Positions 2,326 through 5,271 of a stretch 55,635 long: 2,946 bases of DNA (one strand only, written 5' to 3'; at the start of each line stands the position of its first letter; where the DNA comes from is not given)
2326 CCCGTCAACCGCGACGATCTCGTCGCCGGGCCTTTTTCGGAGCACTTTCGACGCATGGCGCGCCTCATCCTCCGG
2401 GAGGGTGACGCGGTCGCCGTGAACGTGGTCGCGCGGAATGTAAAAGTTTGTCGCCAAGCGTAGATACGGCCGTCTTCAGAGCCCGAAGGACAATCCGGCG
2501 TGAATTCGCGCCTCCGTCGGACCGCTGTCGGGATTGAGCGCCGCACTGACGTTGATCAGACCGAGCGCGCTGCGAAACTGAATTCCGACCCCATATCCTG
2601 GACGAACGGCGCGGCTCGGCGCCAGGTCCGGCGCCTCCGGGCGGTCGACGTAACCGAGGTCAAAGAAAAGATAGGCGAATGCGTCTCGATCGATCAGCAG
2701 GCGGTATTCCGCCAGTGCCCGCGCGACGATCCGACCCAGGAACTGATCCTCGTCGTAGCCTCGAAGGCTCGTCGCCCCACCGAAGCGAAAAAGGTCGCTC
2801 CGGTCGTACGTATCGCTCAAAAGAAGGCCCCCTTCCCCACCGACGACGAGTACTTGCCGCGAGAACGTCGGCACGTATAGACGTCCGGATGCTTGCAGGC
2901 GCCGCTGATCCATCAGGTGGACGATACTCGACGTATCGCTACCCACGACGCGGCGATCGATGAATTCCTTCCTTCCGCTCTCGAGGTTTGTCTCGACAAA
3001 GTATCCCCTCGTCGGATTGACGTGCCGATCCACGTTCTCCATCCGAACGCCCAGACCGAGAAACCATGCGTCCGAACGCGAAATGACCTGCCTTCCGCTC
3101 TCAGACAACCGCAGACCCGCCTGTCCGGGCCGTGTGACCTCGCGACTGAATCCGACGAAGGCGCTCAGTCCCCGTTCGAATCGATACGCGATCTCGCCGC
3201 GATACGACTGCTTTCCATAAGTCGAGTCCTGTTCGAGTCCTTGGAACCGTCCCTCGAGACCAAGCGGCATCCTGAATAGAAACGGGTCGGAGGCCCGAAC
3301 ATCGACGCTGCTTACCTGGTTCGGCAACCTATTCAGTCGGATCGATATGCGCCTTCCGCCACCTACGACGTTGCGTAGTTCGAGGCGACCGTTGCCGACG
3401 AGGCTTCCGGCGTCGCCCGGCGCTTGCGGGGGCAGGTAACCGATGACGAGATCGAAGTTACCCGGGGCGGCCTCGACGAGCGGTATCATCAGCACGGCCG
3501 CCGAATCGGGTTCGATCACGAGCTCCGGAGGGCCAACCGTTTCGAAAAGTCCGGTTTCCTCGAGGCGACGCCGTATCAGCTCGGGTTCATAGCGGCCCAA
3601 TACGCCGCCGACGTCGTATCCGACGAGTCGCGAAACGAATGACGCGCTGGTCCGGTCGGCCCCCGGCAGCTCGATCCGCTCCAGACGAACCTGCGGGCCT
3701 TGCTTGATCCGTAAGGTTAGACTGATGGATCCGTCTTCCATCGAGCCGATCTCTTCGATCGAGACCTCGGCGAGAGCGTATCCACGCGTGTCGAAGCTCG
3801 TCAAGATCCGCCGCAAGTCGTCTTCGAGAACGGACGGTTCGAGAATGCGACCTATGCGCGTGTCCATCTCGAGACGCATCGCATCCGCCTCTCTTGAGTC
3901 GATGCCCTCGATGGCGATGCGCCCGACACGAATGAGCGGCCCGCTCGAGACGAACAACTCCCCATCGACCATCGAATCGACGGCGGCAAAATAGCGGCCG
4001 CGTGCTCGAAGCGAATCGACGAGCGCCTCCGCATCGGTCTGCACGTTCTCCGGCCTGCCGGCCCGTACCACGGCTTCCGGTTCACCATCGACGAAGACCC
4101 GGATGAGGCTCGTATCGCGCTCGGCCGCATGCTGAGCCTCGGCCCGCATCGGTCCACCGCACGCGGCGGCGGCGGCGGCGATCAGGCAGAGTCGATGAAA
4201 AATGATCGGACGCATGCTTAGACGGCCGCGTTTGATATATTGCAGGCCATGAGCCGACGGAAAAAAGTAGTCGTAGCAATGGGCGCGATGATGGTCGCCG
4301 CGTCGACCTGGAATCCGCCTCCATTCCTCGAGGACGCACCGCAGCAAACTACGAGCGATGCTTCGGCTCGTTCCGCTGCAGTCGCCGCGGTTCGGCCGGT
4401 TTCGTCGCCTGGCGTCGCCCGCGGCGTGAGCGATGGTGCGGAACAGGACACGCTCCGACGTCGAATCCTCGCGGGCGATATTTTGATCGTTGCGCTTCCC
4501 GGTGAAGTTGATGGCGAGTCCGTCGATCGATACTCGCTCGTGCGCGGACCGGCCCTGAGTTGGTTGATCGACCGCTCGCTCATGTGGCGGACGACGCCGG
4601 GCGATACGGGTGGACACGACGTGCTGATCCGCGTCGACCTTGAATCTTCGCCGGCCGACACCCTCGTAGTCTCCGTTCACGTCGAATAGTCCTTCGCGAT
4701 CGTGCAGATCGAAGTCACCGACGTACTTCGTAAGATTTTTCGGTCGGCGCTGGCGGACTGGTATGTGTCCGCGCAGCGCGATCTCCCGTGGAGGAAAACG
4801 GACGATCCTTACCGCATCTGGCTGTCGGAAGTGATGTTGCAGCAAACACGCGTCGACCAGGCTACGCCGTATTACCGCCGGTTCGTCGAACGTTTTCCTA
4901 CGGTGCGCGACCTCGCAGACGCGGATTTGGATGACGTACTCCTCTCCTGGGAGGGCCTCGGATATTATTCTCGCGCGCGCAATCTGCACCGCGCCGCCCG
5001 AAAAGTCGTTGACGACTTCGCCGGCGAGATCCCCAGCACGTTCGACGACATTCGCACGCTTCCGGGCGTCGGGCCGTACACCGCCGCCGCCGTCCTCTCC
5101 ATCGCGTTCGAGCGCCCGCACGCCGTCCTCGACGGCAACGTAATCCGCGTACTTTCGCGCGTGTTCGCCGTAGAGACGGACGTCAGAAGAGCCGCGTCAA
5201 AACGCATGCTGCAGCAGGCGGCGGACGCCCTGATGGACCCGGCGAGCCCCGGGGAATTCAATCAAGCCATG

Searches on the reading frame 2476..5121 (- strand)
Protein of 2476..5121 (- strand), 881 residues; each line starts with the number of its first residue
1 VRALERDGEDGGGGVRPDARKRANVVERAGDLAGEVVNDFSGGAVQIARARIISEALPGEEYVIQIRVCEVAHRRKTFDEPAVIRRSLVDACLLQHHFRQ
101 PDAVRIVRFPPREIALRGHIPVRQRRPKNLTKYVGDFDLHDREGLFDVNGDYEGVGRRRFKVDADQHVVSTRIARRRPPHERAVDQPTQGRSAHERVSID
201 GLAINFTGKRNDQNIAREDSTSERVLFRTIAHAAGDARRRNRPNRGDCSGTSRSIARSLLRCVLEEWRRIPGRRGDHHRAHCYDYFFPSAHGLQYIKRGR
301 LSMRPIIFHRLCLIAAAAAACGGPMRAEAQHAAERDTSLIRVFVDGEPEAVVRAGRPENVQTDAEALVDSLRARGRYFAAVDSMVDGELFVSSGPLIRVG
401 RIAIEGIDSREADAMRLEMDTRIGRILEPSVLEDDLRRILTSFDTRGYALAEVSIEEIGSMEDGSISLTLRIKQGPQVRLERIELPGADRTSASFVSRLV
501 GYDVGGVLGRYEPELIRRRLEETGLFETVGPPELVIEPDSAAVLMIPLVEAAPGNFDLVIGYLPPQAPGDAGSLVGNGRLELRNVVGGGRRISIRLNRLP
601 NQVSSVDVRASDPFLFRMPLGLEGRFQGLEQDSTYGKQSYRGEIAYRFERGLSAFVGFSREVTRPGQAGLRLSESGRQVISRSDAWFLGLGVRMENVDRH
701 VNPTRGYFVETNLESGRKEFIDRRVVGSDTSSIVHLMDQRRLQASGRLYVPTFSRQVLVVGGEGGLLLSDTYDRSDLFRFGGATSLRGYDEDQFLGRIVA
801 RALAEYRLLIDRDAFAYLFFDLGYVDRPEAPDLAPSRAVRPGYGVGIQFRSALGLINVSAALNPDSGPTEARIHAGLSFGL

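Call 70: search_protein_families(library=pfam, proteins=[window:2476-5121:-], max_evalue=0.0001)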
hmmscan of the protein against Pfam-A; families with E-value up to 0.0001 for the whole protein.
window:2476-5121:- (881 aa): 2 families
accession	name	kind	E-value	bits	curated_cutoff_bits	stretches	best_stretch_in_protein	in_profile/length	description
PF01103.29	Omp85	-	1.8e-15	57.7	24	1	584-878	1-322/325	Omp85 superfamily domain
PF07244.20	POTRA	-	7.2e-11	43.1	21.3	1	398-475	2-79/79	Surface antigen variable number repeat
